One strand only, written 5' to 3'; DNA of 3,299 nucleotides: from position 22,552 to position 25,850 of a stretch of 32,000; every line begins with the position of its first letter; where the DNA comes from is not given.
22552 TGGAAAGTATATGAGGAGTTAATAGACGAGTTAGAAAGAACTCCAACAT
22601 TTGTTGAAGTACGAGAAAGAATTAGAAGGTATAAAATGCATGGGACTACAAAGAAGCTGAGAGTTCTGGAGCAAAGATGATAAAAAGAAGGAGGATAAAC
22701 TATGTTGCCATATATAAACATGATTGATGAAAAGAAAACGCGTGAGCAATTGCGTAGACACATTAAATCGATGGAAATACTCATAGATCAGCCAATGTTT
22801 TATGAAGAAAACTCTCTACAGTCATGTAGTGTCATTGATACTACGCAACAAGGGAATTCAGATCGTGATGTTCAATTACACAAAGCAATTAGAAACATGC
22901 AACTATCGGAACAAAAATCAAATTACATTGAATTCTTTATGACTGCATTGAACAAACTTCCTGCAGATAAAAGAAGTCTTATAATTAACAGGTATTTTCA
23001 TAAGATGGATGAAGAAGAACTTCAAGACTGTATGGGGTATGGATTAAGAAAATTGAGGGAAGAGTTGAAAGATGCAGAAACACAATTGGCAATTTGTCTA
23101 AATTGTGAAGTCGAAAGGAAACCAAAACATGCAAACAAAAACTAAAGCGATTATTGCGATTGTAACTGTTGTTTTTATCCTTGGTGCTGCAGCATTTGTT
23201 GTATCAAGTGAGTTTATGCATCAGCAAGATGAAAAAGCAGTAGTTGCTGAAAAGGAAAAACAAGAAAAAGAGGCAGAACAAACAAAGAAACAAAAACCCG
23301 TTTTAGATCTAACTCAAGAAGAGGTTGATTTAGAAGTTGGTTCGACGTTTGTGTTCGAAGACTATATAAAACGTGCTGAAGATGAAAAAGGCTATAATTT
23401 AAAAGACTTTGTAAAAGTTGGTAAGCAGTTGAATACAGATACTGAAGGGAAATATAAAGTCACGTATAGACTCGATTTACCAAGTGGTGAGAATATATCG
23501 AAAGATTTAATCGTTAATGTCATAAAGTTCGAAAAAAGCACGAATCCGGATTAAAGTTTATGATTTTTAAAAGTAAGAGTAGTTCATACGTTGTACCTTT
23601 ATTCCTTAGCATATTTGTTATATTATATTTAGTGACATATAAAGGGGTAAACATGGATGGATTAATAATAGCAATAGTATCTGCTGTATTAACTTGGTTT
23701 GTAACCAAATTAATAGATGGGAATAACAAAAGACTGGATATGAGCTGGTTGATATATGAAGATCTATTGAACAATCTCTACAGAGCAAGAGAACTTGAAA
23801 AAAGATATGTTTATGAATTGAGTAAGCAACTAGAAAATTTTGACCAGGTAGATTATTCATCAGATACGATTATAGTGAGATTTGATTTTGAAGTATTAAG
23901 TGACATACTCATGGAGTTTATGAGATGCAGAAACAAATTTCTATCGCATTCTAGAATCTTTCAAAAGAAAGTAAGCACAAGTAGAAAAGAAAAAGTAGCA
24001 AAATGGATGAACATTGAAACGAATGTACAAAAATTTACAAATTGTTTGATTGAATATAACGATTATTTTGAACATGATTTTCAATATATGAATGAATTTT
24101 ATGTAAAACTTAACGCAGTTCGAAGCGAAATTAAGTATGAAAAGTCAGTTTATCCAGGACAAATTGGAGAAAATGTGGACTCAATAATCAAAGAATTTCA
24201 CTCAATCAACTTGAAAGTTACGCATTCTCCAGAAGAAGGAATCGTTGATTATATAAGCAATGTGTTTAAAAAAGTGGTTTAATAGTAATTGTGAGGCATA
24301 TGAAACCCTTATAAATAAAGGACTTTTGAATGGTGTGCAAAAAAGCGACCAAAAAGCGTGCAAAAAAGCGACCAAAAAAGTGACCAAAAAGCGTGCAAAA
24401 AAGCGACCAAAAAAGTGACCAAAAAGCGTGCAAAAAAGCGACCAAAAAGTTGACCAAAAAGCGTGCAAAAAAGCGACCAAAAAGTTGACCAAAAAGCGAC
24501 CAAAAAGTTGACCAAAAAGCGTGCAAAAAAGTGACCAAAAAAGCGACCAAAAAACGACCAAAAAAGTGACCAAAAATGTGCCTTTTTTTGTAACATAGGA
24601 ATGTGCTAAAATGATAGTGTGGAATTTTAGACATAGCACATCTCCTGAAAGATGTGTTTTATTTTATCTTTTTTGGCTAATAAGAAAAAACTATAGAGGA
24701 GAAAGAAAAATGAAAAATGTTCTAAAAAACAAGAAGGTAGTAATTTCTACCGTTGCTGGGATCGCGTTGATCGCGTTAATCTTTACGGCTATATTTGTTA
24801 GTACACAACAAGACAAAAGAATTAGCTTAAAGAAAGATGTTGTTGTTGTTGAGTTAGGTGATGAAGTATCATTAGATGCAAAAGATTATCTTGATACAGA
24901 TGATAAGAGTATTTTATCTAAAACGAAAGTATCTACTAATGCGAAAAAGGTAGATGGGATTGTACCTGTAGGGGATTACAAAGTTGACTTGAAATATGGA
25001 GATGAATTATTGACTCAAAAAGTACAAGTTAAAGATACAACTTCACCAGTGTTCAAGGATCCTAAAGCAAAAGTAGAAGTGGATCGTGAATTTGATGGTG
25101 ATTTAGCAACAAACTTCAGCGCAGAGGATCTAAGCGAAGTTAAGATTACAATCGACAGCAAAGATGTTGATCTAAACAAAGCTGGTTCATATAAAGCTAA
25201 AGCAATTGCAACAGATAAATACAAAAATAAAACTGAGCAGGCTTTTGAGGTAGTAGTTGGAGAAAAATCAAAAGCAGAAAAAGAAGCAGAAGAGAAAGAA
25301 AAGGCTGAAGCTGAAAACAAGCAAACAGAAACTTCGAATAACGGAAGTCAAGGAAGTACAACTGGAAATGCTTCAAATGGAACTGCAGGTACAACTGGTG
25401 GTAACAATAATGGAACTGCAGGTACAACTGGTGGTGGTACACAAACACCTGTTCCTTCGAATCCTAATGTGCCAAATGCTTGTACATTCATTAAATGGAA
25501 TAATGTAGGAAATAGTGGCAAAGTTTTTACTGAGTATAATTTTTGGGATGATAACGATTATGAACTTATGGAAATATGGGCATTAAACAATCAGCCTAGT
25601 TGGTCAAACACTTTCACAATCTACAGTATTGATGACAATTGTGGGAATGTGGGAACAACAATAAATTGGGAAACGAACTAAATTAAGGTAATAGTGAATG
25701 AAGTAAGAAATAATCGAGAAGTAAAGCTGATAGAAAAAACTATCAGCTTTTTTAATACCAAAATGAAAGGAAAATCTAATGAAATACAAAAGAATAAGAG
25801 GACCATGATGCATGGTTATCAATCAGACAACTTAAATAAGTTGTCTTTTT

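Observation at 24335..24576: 242-bp array of 21 phased A-tract micro-repeats with a 35-bp super-repeat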

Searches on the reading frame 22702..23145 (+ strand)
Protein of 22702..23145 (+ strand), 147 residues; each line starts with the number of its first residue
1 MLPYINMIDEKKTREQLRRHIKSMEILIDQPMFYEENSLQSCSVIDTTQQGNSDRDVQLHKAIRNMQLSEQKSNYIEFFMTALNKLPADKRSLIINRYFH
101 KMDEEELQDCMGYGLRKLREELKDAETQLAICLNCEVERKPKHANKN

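Call 10: search_protein_families(library=pfam, proteins=[window:22702-23145:+], max_evalue=0.01)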
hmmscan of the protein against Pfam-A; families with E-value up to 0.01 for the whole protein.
window:22702-23145:+ (147 aa): 0 families

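Call 36: search_protein_families(library=phrogs, proteins=[window:22702-23145:+], max_evalue=0.1)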
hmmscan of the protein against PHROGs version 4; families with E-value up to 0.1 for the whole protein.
window:22702-23145:+ (147 aa): 4 families
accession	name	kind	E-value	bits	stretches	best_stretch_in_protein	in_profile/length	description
phrog_248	-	transcription regulation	4.3e-10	40.9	1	3-141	11-145/161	transcriptional activator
phrog_36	-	transcription regulation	0.0021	18.7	1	16-134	59-188/220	transcriptional regulator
phrog_79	-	transcription regulation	0.0033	18.1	1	58-139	64-146/156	anti-termination protein Q-like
phrog_1740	-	transcription regulation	0.063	12.8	1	12-121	114-204/567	RNA polymerase sigma factor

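Call 37: search_protein_families(library=pfam, proteins=[window:22702-23145:+], max_evalue=10)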
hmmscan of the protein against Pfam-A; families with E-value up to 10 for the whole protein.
window:22702-23145:+ (147 aa): 4 families
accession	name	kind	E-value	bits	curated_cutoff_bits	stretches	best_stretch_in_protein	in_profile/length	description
PF24568.1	CC_PcsB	-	0.016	15.5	27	1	47-82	3-38/75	Peptidoglycan hydrolase PcsB, coiled-coil domain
PF08281.18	Sigma70_r4_2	-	0.1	12.7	25.7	1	80-106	5-31/54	Sigma-70, region 4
PF06530.18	Phage_antitermQ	-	0.11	12.8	26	1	73-134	50-111/118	Phage antitermination protein Q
PF02142.27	MGS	-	0.13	12.9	24.1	1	33-80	25-68/94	MGS-like domain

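Call 38: search_protein_families(library=ncbifam, proteins=[window:22702-23145:+], max_evalue=0.1)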
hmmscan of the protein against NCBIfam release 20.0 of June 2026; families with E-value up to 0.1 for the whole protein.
window:22702-23145:+ (147 aa): 16 families
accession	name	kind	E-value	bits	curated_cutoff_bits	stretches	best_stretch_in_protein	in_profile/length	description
TIGR02983.1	SigE-fam_strep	subfamily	0.00019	21.4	141.55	1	78-114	103-139/162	SigE family RNA polymerase sigma factor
TIGR02989.1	Sig-70_gvs1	subfamily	0.00045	20.2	124.55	1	58-132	81-157/158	RNA polymerase sigma-70 factor, Rhodopirellula/Verrucomicrobium family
TIGR02954.1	Sig70_famx3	hypoth_equivalog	0.00064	19.5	188.5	1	60-133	95-167/170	RNA polymerase sigma-70 factor, TIGR02954 family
TIGR02937.1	sigma70-ECF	superfamily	0.00075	19.2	42.9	1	15-129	76-161/165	sigma-70 family RNA polymerase sigma factor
TIGR02980.1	SigBFG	subfamily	0.0043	16.8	234.35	1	38-112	132-205/227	SigB/SigF/SigG family RNA polymerase sigma factor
NF009182.0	PRK12530.1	subfamily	0.0055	16.2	264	1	50-137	101-188/193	RNA polymerase sigma factor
NF053879.1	RNAPolSigSigVBac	equivalog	0.0063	16.2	190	1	70-113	91-135/160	RNA polymerase sigma factor SigV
NF009195.0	PRK12543.1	subfamily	0.011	15.2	197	1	72-109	119-154/192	RNA polymerase sigma factor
TIGR02950.1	SigM_subfam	subfamily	0.013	15.3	147.95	1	63-129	85-154/159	RNA polymerase sigma factor, SigM family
NF006550.0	PRK09047.1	equivalog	0.014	14.9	173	1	61-112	115-166/194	RNA polymerase sigma factor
TIGR02885.1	spore_sigF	equivalog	0.019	14.8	321.45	1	36-112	135-210/231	RNA polymerase sporulation sigma factor SigF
NF009192.0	PRK12540.1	equivalog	0.048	13.2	307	0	72-110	98-136/182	RNA polymerase sigma factor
NF009193.0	PRK12541.1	equivalog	0.06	13.6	171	1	76-125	103-152/161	RNA polymerase sigma factor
NF045770.1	MPN403_MG284_C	domain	0.063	13.3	37.3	0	75-104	1-30/57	MG284/MPN403 family protein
TIGR02984.1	Sig-70_plancto1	subfamily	0.063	12.8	183.75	0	79-112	134-167/189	RNA polymerase sigma-70 factor, Planctomycetaceae-specific subfamily 1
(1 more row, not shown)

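Call 45: find_related_loci(query=A1, collection=metagenome_contigs, flank=3000)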
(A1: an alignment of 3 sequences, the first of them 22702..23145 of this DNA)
Query A1 (147 aa) in metagenome_contigs; peptide patterns used: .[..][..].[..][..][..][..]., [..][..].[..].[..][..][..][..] (x = any residue, [..] = any of these).
600 stretches matched a pattern, but none encodes a relative of the query by tblastn (E <= 1e-3).

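Call 46: find_related_loci(query=A1, collection=viral_contigs, flank=3000)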
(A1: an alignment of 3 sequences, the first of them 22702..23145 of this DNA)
Query A1 (147 aa) in viral_contigs; peptide patterns used: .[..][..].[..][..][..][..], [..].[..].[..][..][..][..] (x = any residue, [..] = any of these).
511 stretches matched a pattern, but none encodes a relative of the query by tblastn (E <= 1e-3).

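Call 47: find_homologous_proteins(query=window:22702-23145:+, max_evalue=0.01)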
Query window:22702-23145:+ (147 aa): 1 proteins with E <= 0.01 among 4 candidates.
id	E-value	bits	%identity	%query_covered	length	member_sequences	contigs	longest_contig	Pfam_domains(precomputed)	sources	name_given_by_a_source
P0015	3.8e-91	320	100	100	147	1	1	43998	-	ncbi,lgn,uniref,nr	ncbi:hypothetical protein EDD63_11649 [Breznakia blatticola]|uniref:Uncharacterized protein n=1 Tax=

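Call 58: predict_structure(alignment_id=A2)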
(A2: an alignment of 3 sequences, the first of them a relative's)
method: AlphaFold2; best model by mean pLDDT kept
length: 147 residues; sequences in the alignment: 3
mean_pLDDT: 63.9   pTM: 0.58
mean pLDDT of the five models: 63.9, 44.0, 39.3, 39.1, 38.0
residues with pLDDT >= 90: 12; 70-90: 65; 50-70: 17; < 50: 53
segments of 3 or more residues with pLDDT < 50: 1-6, 30-68, 140-147
pLDDT, mean of each block of 10 residues (from residue 1): 48 76 67 34 28 37 43 73 86 85 88 90 88 71 35
secondary structure, 60 per line:
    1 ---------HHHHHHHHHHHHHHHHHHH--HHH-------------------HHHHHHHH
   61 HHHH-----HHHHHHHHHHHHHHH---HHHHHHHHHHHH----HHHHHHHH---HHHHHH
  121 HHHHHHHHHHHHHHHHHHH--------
elements in order: H10-28 H53-64 H70-84 H88-99 H104-111 H115-139

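Call 59: search_protein_representatives(alignment_id=A2)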
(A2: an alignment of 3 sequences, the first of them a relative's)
Query: 3 sequences, 136 profile positions. Proteins with E-value up to 0.001 (for the whole library): 91; up to 1e-10: 25; up to 1e-30: 2. The best 91 are listed.
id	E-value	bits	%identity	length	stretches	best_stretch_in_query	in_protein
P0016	4.5e-65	234.3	-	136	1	1-136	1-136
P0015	9.5e-58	210.6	-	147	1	1-135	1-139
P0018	3.3e-21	92.3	-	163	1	1-134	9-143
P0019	2.6e-20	89.4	-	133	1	1-133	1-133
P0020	5.1e-18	82.0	-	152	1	3-135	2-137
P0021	8.5e-17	78.0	-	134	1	3-133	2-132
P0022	2.2e-16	76.7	-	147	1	1-131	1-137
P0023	4.3e-16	75.7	-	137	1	3-136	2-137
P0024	1.5e-15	74.0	-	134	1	2-135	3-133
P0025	1.2e-14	71.1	-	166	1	1-131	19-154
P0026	2.0e-14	70.3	-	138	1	3-133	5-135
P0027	2.9e-14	69.8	-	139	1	3-136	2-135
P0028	4.2e-14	69.3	-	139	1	3-135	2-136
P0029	1.8e-13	67.3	-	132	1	3-132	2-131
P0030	2.0e-13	67.1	-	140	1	1-134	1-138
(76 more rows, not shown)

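Call 61: search_protein_families(library=ncbifam, alignment_id=A4, max_evalue=0.001)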
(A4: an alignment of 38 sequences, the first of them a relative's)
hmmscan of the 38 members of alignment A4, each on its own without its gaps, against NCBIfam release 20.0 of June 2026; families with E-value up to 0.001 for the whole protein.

A. member 1, P0019 (133 aa): 5 families
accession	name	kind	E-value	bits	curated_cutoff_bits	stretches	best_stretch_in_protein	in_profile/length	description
TIGR02937.1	sigma70-ECF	superfamily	7.2e-08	32.2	42.9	1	47-127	96-163/165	sigma-70 family RNA polymerase sigma factor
TIGR01637.1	phage_arpU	subfamily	8.6e-06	26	43.1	1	5-132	2-133/136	ArpU family phage packaging/lysis transcriptional regulator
TIGR02980.1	SigBFG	subfamily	2.9e-05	23.9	234.35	1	52-125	146-222/227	SigB/SigF/SigG family RNA polymerase sigma factor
TIGR02999.1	Sig-70_X6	subfamily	4.8e-05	23.3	126.15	1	60-129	112-182/183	ECF-type sigma factor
NF006071.0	PRK08215.1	equivalog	0.00085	19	372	0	62-125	190-253/258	RNA polymerase sporulation sigma factor SigG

B. families by the number of members that match (of 38 scanned): 33 families (the first 25 are shown)
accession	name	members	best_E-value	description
TIGR01637.1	phage_arpU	32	3e-35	ArpU family phage packaging/lysis transcriptional regulator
TIGR02937.1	sigma70-ECF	18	2e-08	sigma-70 family RNA polymerase sigma factor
TIGR02980.1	SigBFG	11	8.9e-06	SigB/SigF/SigG family RNA polymerase sigma factor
TIGR02985.1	Sig70_bacteroi1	6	1.7e-08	RNA polymerase sigma-70 factor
TIGR02999.1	Sig-70_X6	5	8.4e-07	ECF-type sigma factor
NF058625.1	sigma_PG0214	5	3.1e-06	GFO_1088 family ECF-type sigma factor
NF007216.0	PRK09638.1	5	2.5e-05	RNA polymerase sigma factor SigY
TIGR02954.1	Sig70_famx3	4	2e-05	RNA polymerase sigma-70 factor, TIGR02954 family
TIGR02885.1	spore_sigF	4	3.5e-05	RNA polymerase sporulation sigma factor SigF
TIGR02950.1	SigM_subfam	3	9.6e-06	RNA polymerase sigma factor, SigM family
TIGR02989.1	Sig-70_gvs1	3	1.6e-05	RNA polymerase sigma-70 factor, Rhodopirellula/Verrucomicrobium family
TIGR03001.1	Sig-70_gmx1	2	7.5e-06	RNA polymerase sigma-70 factor, Myxococcales family 1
TIGR02984.1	Sig-70_plancto1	2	4.2e-05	RNA polymerase sigma-70 factor, Planctomycetaceae-specific subfamily 1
NF005644.0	PRK07408.1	2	5.9e-05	RNA polymerase sigma factor SigF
NF004052.0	PRK05572.1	2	0.00012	SigF/SigG family RNA polymerase sporulation sigma factor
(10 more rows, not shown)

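Call 65: find_related_loci(query=A5, collection=viral_contigs, flank=4000)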
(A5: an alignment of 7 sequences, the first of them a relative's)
Query A5 (133 aa) in viral_contigs; peptide patterns used: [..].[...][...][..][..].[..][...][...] (x = any residue, [..] = any of these).
32 stretches matched a pattern, but none encodes a relative of the query by tblastn (E <= 1e-3).

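Call 79: fold_search(model_id=the predicted structure, library=pdb)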
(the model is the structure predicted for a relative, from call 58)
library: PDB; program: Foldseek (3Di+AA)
matches with E <= 10: 240; with E <= 0.001: 0
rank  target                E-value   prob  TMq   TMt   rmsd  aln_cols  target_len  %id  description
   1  6dv9_F                2.5e-02  1.00  0.37  0.32  20.0       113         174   14  Crystal structure of Mycobacterium tuberculosis transcription initiation complex(ECF sigma factor L) containing 5nt RN (released 2019-02-20)
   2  9m9e_F                4.3e-02  0.99  0.38  0.32  15.8       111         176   14  Structural Basis of Pausing During Transcription Initiation in Mycobacterium tuberculosis (released 2026-01-14)
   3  3hug_C                5.1e-02  1.00  0.38  0.71   8.3        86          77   16  Crystal structure of Mycobacterium tuberculosis anti-sigma factor RslA in complex with -35 promoter binding domain of  (released 2010-03-02)
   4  3hug_A                5.1e-02  1.00  0.40  0.72   8.6        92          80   16  Crystal structure of Mycobacterium tuberculosis anti-sigma factor RslA in complex with -35 promoter binding domain of  (released 2010-03-02)
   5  4nqw_A                6.4e-02  1.00  0.40  0.39   4.4        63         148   19  Structure of Mycobacterium tuberculosis extracytoplasmic function sigma factor SigK in complex with the cytosolic doma (released 2014-01-22)
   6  6in7_B                7.2e-02  1.00  0.37  0.32   3.8        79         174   18  Crystal structure of AlgU in complex with MucA(cyto) (released 2019-07-24)
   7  2h27_D                8.1e-02  1.00  0.38  0.74   1.8        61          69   18  Crystal Structure of Escherichia coli SigmaE Region 4 Bound to its-35 Element DNA (released 2006-08-22)
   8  3hug_K                8.5e-02  1.00  0.41  0.81   1.0        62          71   19  Crystal structure of Mycobacterium tuberculosis anti-sigma factor RslA in complex with -35 promoter binding domain of  (released 2010-03-02)
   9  2h27_A                8.5e-02  1.00  0.36  0.68   3.9        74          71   20  Crystal Structure of Escherichia coli SigmaE Region 4 Bound to its-35 Element DNA (released 2006-08-22)
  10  1rp3_E                1.0e-01  0.99  0.43  0.28   9.3       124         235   11  Cocrystal structure of the flagellar sigma/anti-sigma complex, Sigma-28/FlgM (released 2004-04-06)
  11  6dxo_A                1.0e-01  0.98  0.37  0.39   9.9       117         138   18  1.8 A structure of RsbN-BldN complex. (released 2018-07-11)
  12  3hug_E                1.1e-01  1.00  0.38  0.74   1.0        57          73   21  Crystal structure of Mycobacterium tuberculosis anti-sigma factor RslA in complex with -35 promoter binding domain of  (released 2010-03-02)
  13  3hug_G                1.2e-01  1.00  0.40  0.77   7.6        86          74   15  Crystal structure of Mycobacterium tuberculosis anti-sigma factor RslA in complex with -35 promoter binding domain of  (released 2010-03-02)
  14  8z6g_D                1.3e-01  0.99  0.36  0.32   8.6        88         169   16  the AlgU-MucAcyto complex structure in Pseudomonas aeruginosa (released 2024-05-08)
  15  8z6g_B                1.3e-01  0.99  0.36  0.32   8.7        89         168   16  the AlgU-MucAcyto complex structure in Pseudomonas aeruginosa (released 2024-05-08)
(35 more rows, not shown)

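Call 100: list_cluster_members(proteins=[P0018, P0019, P0020, P0021, P0022, P0023, P0024, P0025, P0026, P0030])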
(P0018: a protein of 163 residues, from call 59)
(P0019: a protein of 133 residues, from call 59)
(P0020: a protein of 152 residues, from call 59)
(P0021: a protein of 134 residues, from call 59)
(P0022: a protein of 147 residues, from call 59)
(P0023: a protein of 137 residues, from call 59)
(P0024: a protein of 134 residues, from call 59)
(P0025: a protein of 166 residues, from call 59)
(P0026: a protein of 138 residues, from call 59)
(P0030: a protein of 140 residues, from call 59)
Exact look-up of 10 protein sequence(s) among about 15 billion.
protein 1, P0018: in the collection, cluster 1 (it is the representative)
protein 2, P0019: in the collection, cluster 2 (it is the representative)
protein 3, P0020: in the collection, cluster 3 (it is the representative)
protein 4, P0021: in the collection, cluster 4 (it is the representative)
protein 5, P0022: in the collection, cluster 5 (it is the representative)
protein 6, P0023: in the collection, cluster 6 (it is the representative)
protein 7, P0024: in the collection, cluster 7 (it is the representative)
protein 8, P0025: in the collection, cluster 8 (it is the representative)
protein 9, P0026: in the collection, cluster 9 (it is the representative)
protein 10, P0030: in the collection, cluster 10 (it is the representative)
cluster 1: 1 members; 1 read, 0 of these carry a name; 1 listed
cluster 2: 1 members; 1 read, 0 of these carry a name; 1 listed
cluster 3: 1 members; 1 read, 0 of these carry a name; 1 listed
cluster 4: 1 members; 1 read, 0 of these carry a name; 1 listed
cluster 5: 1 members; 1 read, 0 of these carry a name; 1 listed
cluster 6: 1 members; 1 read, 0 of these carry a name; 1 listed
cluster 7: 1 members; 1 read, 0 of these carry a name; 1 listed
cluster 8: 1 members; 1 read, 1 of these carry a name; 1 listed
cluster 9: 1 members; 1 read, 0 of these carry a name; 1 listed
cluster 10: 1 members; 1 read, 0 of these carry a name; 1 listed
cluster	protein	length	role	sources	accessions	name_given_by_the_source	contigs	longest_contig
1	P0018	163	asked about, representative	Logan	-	-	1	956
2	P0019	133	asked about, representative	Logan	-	-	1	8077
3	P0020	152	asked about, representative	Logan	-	-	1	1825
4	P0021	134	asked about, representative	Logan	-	-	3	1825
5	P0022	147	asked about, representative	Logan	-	-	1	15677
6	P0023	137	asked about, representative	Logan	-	-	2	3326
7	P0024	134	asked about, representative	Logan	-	-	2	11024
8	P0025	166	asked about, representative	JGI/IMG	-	ArpU family phage transcriptional regulator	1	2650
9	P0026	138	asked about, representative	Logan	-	-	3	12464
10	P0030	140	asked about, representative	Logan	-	-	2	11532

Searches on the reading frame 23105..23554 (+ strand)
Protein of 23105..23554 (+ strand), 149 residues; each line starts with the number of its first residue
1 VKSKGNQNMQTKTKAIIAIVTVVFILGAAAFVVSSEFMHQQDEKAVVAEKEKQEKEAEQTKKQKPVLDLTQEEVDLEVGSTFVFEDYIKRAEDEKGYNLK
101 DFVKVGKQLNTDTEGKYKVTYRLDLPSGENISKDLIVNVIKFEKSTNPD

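Call 10: search_protein_families(library=pfam, proteins=[window:23105-23554:+], max_evalue=0.01)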
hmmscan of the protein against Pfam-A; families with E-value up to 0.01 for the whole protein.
window:23105-23554:+ (149 aa): 2 families
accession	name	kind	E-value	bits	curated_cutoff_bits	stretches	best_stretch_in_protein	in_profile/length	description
PF16403.11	Bact_surface_Ig-like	-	1.8e-06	28.4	27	1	71-124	6-56/71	Bacterial surface protein, Ig-like domain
PF00771.25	FHIPEP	-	0.0067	15.4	29.1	1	19-104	275-358/657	FHIPEP family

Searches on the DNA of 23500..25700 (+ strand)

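Call 7: search_dna_similar(query=window:23500-25700:+, collection=plasmids, mode=near)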
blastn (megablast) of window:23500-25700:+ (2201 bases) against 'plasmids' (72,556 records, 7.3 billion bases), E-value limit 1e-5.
No match.

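Call 96: search_rna_families(source=window, start=24200, end=24800, threshold=evalue, max_evalue=1)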
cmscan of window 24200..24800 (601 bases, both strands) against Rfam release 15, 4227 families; matches with E-value up to 1: 1.
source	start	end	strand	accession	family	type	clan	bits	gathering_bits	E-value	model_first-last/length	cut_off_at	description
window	24564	24667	+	RF00034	RprA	Gene; sRNA;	-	27.1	70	0.63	1-108/108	no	RprA RNA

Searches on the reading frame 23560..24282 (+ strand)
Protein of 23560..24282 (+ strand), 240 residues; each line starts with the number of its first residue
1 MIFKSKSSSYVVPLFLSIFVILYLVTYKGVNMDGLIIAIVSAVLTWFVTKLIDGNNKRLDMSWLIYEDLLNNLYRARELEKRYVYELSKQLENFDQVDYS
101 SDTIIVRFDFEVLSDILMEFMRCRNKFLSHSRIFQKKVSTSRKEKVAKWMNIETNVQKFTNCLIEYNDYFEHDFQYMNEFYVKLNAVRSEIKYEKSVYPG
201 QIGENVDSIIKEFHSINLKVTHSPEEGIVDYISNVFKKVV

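Call 10: search_protein_families(library=pfam, proteins=[window:23560-24282:+], max_evalue=0.01)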
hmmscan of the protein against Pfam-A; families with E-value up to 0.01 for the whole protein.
window:23560-24282:+ (240 aa): 1 family
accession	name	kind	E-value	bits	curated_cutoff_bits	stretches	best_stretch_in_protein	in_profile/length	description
PF17148.9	DUF5117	-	0.0012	19.2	27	1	103-181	6-85/189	Domain of unknown function (DUF5117)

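Call 17: find_encoding_contigs(protein=window:23560-24282:+, flank=6000, max_places=10)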
Protein window:23560-24282:+ (240 aa): 1 contig read that carries it; 1 place shown.
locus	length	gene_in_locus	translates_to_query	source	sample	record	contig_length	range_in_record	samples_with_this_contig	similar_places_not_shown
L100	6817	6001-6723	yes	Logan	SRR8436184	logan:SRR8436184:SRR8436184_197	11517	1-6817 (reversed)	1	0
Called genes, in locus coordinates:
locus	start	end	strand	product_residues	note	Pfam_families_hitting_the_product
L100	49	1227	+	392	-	-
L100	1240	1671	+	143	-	-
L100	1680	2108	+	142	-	-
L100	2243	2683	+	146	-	-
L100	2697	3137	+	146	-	-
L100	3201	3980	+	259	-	PF00142:Fer4_NifH (faint), PF01656:CbiA, PF09140:MipZ (faint), PF13614:AAA_31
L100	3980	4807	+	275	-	PF02195:ParB_N (faint)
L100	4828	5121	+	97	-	-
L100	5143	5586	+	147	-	-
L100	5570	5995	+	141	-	PF16403:Bact_surface_Ig-like (weak)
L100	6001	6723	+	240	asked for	-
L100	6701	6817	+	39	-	?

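Call 36: search_protein_families(library=phrogs, proteins=[window:23560-24282:+], max_evalue=0.1)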
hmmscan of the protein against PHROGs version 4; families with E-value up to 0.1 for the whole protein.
window:23560-24282:+ (240 aa): 0 families

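Call 38: search_protein_families(library=ncbifam, proteins=[window:23560-24282:+], max_evalue=0.1)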
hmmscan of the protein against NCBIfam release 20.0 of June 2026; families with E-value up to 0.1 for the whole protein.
window:23560-24282:+ (240 aa): 0 families
